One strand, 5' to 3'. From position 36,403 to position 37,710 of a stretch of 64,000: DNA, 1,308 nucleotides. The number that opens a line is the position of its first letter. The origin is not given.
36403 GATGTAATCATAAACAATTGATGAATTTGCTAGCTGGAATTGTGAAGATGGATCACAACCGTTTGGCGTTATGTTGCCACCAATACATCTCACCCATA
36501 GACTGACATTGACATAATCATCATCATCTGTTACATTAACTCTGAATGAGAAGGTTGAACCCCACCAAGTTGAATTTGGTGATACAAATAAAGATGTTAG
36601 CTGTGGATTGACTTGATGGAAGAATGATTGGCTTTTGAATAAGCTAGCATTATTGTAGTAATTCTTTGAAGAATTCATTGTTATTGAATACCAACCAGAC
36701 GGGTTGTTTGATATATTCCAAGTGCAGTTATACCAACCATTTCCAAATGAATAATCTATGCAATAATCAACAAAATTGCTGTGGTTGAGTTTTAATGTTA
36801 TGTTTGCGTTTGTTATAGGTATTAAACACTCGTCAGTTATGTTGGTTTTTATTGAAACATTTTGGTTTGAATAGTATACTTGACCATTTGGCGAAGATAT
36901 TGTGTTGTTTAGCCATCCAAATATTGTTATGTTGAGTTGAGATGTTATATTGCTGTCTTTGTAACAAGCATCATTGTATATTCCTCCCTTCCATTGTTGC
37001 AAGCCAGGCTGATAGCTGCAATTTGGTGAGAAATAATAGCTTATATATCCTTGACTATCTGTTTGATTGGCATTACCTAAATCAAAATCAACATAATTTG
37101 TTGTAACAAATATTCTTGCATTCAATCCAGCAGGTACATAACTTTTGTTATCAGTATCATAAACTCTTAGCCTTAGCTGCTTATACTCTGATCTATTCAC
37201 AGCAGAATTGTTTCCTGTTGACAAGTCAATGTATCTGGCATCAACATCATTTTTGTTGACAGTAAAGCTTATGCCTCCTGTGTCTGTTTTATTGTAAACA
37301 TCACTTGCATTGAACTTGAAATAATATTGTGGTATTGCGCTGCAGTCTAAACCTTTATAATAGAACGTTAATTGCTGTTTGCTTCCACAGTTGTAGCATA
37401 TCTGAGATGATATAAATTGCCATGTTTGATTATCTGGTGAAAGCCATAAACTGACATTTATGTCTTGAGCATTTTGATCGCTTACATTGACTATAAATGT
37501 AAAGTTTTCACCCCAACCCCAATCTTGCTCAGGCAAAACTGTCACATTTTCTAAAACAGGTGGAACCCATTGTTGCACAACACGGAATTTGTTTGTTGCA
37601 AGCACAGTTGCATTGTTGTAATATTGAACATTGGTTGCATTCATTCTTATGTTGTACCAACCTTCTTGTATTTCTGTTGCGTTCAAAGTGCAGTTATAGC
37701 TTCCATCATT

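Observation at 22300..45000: About 21 diverged tandem copies of a ~350-aa tripartite Cys-bracketed module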

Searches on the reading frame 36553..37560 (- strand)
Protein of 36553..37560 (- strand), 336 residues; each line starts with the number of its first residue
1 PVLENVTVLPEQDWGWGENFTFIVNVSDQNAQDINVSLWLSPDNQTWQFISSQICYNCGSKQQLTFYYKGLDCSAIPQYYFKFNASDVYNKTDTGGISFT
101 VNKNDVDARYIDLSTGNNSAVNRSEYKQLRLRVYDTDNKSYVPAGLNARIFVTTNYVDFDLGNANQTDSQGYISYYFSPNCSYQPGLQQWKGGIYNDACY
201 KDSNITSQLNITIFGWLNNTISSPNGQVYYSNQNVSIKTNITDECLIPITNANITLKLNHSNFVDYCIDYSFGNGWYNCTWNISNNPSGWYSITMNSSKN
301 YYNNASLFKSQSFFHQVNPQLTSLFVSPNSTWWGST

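Call 7: search_protein_families(library=pfam, proteins=[window:36553-37560:-], max_evalue=0.1)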
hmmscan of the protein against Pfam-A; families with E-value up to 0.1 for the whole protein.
window:36553-37560:- (336 aa): 1 family
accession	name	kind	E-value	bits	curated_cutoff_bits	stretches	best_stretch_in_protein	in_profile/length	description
PF17957.7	Big_7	-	0.005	17.9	24.1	1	220-294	4-69/70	Bacterial Ig domain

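Call 21: search_protein_families(library=ncbifam, proteins=[window:36598-37533:-], max_evalue=0.001)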
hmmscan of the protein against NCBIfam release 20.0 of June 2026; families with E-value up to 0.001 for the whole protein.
window:36598-37533:- (312 aa): 0 families

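Call 22: predict_structure(alignment_id=A1)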
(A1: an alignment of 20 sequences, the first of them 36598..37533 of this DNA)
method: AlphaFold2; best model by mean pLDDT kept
length: 312 residues; sequences in the alignment: 20
mean_pLDDT: 91.3   pTM: 0.75
mean pLDDT of the five models: 91.3, 90.4, 90.1, 89.0, 87.1
residues with pLDDT >= 90: 239; 70-90: 64; 50-70: 7; < 50: 2
segments of 3 or more residues with pLDDT < 50: none
pLDDT, mean of each block of 10 residues (from residue 1): 70 92 95 94 94 92 88 94 91 90 76 93 90 92 94 90 93 96 92 87 96 96 93 95 94 90 87 93 97 97 93 71
secondary structure, 60 per line:
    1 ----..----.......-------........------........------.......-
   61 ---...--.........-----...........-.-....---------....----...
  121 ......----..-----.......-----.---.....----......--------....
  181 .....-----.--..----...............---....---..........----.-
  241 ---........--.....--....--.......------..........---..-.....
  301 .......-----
elements in order: E11-17 E25-32 E39-46 E53-59 E69-77 E83-93 E97-100 E110-113 E118-126 E138-144 E154-158 E163-168 E177-185 E200-214 E218-221 E225-234 E244-251 E254-258 E261-264 E267-273 E280-289 E296-307

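Call 24: search_protein_representatives(alignment_id=A1)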
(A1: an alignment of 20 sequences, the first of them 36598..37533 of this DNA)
Query: 20 sequences, 312 profile positions. Proteins with E-value up to 0.001 (for the whole library): 791; up to 1e-10: 550; up to 1e-30: 344. The best 150 are listed.
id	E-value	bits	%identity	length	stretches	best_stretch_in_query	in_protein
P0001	0.0e+00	3940.9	-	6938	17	2-310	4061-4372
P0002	0.0e+00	3023.8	-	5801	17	2-308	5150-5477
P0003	0.0e+00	2467.4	-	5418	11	2-311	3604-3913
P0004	0.0e+00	2212.0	-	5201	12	2-310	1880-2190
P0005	0.0e+00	2158.3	-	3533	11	3-309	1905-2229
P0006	0.0e+00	2082.4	-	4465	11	1-311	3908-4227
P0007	0.0e+00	2044.6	-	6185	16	1-311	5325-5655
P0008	0.0e+00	1962.4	-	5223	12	3-310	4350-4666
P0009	0.0e+00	1933.0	-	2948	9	3-311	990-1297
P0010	0.0e+00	1760.3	-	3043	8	1-311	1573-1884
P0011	0.0e+00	1752.2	-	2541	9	2-311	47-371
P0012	0.0e+00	1475.2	-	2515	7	2-311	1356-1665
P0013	0.0e+00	1474.8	-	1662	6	1-311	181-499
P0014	0.0e+00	1309.7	-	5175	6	2-310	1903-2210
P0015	0.0e+00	1298.3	-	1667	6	1-312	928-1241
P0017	0.0e+00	1246.8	-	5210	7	1-312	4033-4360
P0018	0.0e+00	1203.0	-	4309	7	2-311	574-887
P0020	0.0e+00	1183.3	-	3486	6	3-311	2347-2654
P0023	0.0e+00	1177.3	-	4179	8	3-312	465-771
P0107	1.0e-123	428.9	-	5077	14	2-310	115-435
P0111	1.2e-117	408.9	-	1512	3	3-312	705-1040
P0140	6.4e-97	340.8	-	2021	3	2-309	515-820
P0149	1.6e-90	319.8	-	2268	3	3-310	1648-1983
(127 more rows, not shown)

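Call 25: list_cluster_members(proteins=[P0001, P0002, P0003, P0004, P0005, P0006, P0007, P0008, P0014, P0107])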
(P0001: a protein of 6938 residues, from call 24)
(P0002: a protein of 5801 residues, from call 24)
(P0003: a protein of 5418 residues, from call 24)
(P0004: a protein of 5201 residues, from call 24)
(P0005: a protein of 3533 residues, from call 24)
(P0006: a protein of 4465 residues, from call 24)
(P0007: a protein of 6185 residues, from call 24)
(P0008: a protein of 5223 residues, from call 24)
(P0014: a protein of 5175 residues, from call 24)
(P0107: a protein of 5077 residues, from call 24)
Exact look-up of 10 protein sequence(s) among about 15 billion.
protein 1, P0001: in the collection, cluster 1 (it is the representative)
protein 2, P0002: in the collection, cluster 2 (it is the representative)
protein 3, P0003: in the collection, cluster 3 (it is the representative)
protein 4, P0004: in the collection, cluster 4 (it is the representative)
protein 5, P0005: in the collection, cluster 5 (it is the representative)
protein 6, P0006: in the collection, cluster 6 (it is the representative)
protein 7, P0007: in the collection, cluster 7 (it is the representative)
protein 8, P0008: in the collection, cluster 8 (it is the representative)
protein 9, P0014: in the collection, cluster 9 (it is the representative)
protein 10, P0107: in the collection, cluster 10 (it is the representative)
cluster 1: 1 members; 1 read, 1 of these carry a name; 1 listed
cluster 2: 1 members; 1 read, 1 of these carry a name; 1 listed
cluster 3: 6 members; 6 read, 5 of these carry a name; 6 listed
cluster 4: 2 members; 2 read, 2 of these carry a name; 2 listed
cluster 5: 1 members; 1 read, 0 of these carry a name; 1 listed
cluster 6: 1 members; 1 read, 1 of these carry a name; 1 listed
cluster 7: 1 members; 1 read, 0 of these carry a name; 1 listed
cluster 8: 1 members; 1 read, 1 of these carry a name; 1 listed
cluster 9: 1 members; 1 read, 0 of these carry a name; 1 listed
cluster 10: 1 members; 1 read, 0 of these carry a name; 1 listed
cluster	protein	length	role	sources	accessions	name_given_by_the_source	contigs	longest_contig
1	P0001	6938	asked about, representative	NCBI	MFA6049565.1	MAG: hypothetical protein WC792_06500, partial [Candidatus Micrarchaeia archaeon]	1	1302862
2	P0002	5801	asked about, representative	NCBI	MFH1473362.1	MAG: hypothetical protein ABIE55_00555, partial [Candidatus Aenigmatarchaeota archaeon]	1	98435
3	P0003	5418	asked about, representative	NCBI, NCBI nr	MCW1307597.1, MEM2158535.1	MAG: hypothetical protein OH337_00005, partial [Candidatus Parvarchaeota archaeon] | hypothetical protein [Candidatus Haiyanarchaeum thermophilum]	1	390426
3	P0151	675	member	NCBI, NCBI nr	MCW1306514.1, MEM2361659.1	MAG: hypothetical protein QXX05_01525, partial [Candidatus Nanoarchaeia archaeon] | hypothetical protein [Candidatus Haiyanarchaeum thermophilum]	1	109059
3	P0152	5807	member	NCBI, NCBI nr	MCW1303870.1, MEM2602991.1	MAG: hypothetical protein OH339_02150, partial [Candidatus Parvarchaeota archaeon] | hypothetical protein [Candidatus Haiyanarchaeum thermophilum]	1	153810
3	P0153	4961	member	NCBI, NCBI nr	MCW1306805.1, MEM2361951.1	MAG: hypothetical protein QXX05_03100, partial [Candidatus Nanoarchaeia archaeon] | hypothetical protein [Candidatus Haiyanarchaeum thermophilum]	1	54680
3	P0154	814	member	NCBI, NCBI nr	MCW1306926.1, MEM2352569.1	MAG: hypothetical protein QXW22_00005, partial [Candidatus Nanoarchaeia archaeon] | hypothetical protein [Candidatus Haiyanarchaeum thermophilum]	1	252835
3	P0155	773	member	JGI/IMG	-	-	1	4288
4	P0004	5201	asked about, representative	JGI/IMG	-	uncharacterized membrane protein/5-hydroxyisourate hydrolase-like protein (transthyretin ...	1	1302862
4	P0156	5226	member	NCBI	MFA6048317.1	MAG: DUF87 domain-containing protein [Candidatus Micrarchaeia archaeon]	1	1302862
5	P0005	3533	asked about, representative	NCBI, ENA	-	-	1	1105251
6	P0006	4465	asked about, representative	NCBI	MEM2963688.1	MAG: hypothetical protein QXN01_04305, partial [Candidatus Anstonellales archaeon]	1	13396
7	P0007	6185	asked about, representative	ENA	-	-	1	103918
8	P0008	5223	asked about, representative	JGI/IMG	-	hypothetical protein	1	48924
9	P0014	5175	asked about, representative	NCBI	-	-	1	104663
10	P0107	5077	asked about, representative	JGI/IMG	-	-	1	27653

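Call 27: search_protein_families(library=pfam, alignment_id=A1, max_evalue=0.1)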
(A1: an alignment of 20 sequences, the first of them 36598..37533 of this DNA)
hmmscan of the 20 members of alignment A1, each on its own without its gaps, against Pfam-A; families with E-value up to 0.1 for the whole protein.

A. member 1, window:36598-37533:- (312 aa): 1 family
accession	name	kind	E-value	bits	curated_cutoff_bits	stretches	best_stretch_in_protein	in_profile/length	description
PF17957.7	Big_7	-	0.0044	18.1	24.1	1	211-285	4-69/70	Bacterial Ig domain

B. families by the number of members that match (of 20 scanned): 13 families
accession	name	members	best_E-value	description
PF17957.7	Big_7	5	0.00059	Bacterial Ig domain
PF10633.15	NPCBM_assoc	1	1.8e-07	NPCBM-associated, NEW3 domain of alpha-galactosidase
PF24660.1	PGAP1_3rd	1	0.00043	GPI inositol-deacylase beta-sandwich domain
PF17801.7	Melibiase_C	1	0.02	Alpha galactosidase C-terminal beta sandwich domain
PF17786.7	Mannosidase_ig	1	0.025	Mannosidase Ig/CBM-like domain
PF13648.12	Lipocalin_4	1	0.037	Lipocalin-like domain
PF00386.27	C1q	1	0.039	C1q domain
PF02369.22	Big_1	1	0.05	Bacterial Ig-like domain (group 1)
PF19912.4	DUF6385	1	0.064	Domain of unknown function (DUF6385)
PF13698.11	DUF4156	1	0.071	Domain of unknown function (DUF4156)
PF18370.7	RGI_lyase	1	0.074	Rhamnogalacturonan I lyases beta-sheet domain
PF13860.13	FlgD_ig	1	0.087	FlgD Ig-like domain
PF24834.1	PH_Rhabdo_glycop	1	0.091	Rhabdovirus glycoprotein G PH domain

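Call 43: find_encoding_contigs(protein=P0149, flank=8000, max_places=3)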
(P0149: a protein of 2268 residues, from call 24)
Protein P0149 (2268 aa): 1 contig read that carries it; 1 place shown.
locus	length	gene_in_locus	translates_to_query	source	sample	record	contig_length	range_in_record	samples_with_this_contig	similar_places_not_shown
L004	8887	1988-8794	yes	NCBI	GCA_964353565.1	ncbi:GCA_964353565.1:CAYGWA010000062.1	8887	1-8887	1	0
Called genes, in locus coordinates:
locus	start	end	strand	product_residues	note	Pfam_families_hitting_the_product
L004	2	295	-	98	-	?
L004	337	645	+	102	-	-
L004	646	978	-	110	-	PF13412:HTH_24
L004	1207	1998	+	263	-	-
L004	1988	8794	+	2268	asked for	-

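Call 44: find_encoding_contigs(protein=P0111, flank=8000, max_places=3)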
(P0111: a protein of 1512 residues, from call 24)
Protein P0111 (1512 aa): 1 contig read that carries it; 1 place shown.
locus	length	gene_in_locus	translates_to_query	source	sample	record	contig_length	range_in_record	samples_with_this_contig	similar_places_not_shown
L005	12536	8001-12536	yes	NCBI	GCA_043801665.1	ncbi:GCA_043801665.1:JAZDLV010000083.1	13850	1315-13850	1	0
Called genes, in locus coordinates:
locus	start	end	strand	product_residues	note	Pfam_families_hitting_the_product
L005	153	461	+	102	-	PF05239:PRC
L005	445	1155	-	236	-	PF00491:Arginase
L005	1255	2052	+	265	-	PF13549:ATP-grasp_5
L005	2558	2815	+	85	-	-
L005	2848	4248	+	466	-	PF02629:CoA_binding, PF13380:CoA_binding_2, PF13607:Succ_CoA_lig, PF19045:Ligase_CoA_2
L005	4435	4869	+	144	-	-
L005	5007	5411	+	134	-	-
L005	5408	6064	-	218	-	PF00730:HhH-GPD, PF00633:HHH (faint)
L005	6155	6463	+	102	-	-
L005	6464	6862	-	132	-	PF13412:HTH_24 (weak)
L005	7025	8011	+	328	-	PF10633:NPCBM_assoc (weak)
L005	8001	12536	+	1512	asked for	PF01835:MG2 (faint)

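Call 74: fold_search(model_id=the predicted structure, library=pdb)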
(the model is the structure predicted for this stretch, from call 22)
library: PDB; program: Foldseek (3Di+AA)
matches with E <= 10: 1824; with E <= 0.001: 427
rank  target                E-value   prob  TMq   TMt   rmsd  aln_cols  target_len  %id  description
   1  7q1y_A                3.4e-10  1.00  0.26  0.07  35.5       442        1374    9  X-ray structure of human A2ML1 (released 2022-04-20)
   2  3hs0_A                1.8e-09  1.00  0.26  0.15  22.7       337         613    9  Cobra Venom Factor (CVF) in complex with human factor B (released 2009-07-07)
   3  8ayh_C                1.9e-09  1.00  0.27  0.15  21.4       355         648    7  Structure of Complement C5 in Complex with small molecule inhibitor and CVF (released 2022-12-21)
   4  7q62_B                1.9e-09  1.00  0.27  0.12  33.9       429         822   10  Structure of TEV cleaved A2ML1 dimer (A2ML1-TT dimer) (released 2022-04-20)
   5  5i5k_B                2.4e-09  1.00  0.29  0.07  23.1       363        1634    7  Structure of complement C5 in complex with eculizumab (released 2016-03-16)
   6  7q62_A                3.0e-09  1.00  0.26  0.08  34.0       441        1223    9  Structure of TEV cleaved A2ML1 dimer (A2ML1-TT dimer) (released 2022-04-20)
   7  7q61_A                4.1e-09  1.00  0.26  0.08  34.1       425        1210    9  Structure of TEV conjugated A2ML1 (A2ML1-TC) (released 2022-04-20)
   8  5uv6_B                6.2e-09  1.00  0.34  0.37  10.4       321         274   11  Crystal structure of human Opioid Binding Protein/Cell Adhesion Molecule Like (OPCML) (released 2018-03-21)
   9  7ad7_B                6.2e-09  1.00  0.27  0.15  22.2       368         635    6  Crystal structure of human complement C5 in complex with the K8 bovine knob domain peptide. (released 2021-03-10)
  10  7q60                  8.1e-09  1.00  0.27  0.09  24.2       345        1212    9  Structure of TEV cleaved A2ML1 (A2ML1-TE) (released 2022-04-20)
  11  5uv6_A                1.3e-08  1.00  0.32  0.35  10.5       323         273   10  Crystal structure of human Opioid Binding Protein/Cell Adhesion Molecule Like (OPCML) (released 2018-03-21)
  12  9fx2                  1.4e-08  1.00  0.25  0.08  22.9       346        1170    9  Structure of methylamine activated CD109 (released 2025-03-19)
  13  5jpm_A                1.5e-08  1.00  0.29  0.16  22.9       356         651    9  Structure of the complex of human complement C4 with MASP-2 rebuilt using iMDFF (released 2016-08-10)
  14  3cu7_B                1.6e-08  1.00  0.29  0.08  21.1       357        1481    7  Human Complement Component 5 (released 2008-06-10)
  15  3cu7_A                1.6e-08  1.00  0.29  0.07  21.1       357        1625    7  Human Complement Component 5 (released 2008-06-10)
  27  6xi3                  4.4e-08  1.00  0.44  0.38   8.0       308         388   13  Crystal structure of tetra-tandem repeat in extending region of large adhesion protein (released 2020-10-14)
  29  4p99_A                6.0e-08  1.00  0.27  0.22  12.0       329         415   12  Ca2+-stabilized adhesin helps an Antarctic bacterium reach out and bind ice (released 2014-06-18)
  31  5irb_A                8.7e-08  1.00  0.30  0.29  11.1       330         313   13  Structural insight into host cell surface retention of a 1.5-MDa bacterial ice-binding adhesin (released 2017-07-19)
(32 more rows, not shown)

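Call 81: list_cluster_members(proteins=[P0009, P0010, P0011, P0012, P0013, P0017, P0020, P0023, P0018, P0140])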
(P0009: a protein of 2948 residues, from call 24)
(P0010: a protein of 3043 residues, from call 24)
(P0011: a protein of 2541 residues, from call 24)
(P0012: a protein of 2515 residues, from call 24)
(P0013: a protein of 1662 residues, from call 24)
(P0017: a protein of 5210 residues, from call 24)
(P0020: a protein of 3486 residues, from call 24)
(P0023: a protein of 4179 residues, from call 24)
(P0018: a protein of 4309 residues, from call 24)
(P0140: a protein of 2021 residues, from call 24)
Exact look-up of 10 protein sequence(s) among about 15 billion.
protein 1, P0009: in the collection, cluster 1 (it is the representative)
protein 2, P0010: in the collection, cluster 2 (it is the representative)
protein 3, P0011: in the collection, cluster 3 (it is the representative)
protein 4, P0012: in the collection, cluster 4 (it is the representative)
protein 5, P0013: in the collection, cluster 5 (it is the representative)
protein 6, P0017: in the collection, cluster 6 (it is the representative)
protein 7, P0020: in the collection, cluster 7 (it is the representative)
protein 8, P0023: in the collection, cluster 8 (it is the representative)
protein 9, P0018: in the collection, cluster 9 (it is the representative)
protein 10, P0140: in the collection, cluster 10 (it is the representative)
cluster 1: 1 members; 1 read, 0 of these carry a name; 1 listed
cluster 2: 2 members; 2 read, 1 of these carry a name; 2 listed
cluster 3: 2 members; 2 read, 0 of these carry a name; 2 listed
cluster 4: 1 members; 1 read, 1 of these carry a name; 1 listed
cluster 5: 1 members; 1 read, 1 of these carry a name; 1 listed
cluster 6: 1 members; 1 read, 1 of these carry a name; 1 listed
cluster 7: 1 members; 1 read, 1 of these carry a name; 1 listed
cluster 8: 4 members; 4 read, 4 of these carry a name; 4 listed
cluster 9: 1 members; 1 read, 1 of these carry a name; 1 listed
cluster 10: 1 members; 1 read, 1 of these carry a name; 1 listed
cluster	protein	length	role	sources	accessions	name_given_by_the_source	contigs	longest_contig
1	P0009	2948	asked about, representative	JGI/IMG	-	-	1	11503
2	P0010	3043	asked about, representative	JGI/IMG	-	-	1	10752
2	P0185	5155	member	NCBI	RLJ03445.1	MAG: hypothetical protein DRP11_00655, partial [Candidatus Aenigmatarchaeota archaeon]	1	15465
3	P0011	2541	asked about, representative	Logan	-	-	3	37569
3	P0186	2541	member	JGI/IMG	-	-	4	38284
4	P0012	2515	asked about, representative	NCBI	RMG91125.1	MAG: hypothetical protein D6706_18540, partial [Chloroflexi bacterium]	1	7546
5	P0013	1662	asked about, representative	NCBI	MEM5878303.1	MAG: hypothetical protein QXF12_05485, partial [Candidatus Aenigmatarchaeota archaeon]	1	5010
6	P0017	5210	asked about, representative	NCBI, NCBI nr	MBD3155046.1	MAG: DUF2341 domain-containing protein, partial [Candidatus Aenigmarchaeota archaeon] | DUF2341 domain-containing protein [Candidatus Aenigmarchaeota archaeon]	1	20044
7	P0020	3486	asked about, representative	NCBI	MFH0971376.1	MAG: PEGA domain-containing protein, partial [Candidatus Micrarchaeota archaeon]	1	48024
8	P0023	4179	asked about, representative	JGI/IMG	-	hypothetical protein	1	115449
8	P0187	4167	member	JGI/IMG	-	hypothetical protein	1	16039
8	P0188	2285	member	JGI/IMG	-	hypothetical protein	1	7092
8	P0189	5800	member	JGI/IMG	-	hypothetical protein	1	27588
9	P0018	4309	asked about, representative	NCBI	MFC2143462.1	helicase HerA domain-containing protein [Candidatus Aenigmatarchaeota archaeon]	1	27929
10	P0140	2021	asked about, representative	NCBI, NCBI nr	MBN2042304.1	MAG: DUF853 family protein, partial [Candidatus Aenigmarchaeota archaeon] | DUF853 family protein [Candidatus Aenigmarchaeota archaeon]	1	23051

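Call 86: search_solved_structures(query=A1, max_evalue=1)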
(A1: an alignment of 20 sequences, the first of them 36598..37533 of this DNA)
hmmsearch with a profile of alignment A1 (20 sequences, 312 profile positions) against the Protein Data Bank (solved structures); distinct sequences matched with E-value up to 1: 3.
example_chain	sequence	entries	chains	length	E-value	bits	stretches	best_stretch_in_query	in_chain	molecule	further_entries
5njt_m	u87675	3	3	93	0.93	11.8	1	64-115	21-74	50S ribosomal protein L23 | Large ribosomal subunit protein uL23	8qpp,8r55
3j3v_T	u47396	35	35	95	0.95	11.7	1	64-115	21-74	50S ribosomal protein L23 | 50S ribosomal protein uL23 | Large ribosomal subunit protein uL23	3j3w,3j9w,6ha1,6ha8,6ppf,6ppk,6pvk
6htq_T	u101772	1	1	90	0.96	11.7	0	64-115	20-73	50S ribosomal protein L23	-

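Call 87: search_protein_families(library=phrogs, proteins=[window:36598-37533:-], max_evalue=0.01)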
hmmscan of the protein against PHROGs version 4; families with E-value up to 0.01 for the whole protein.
window:36598-37533:- (312 aa): 0 families
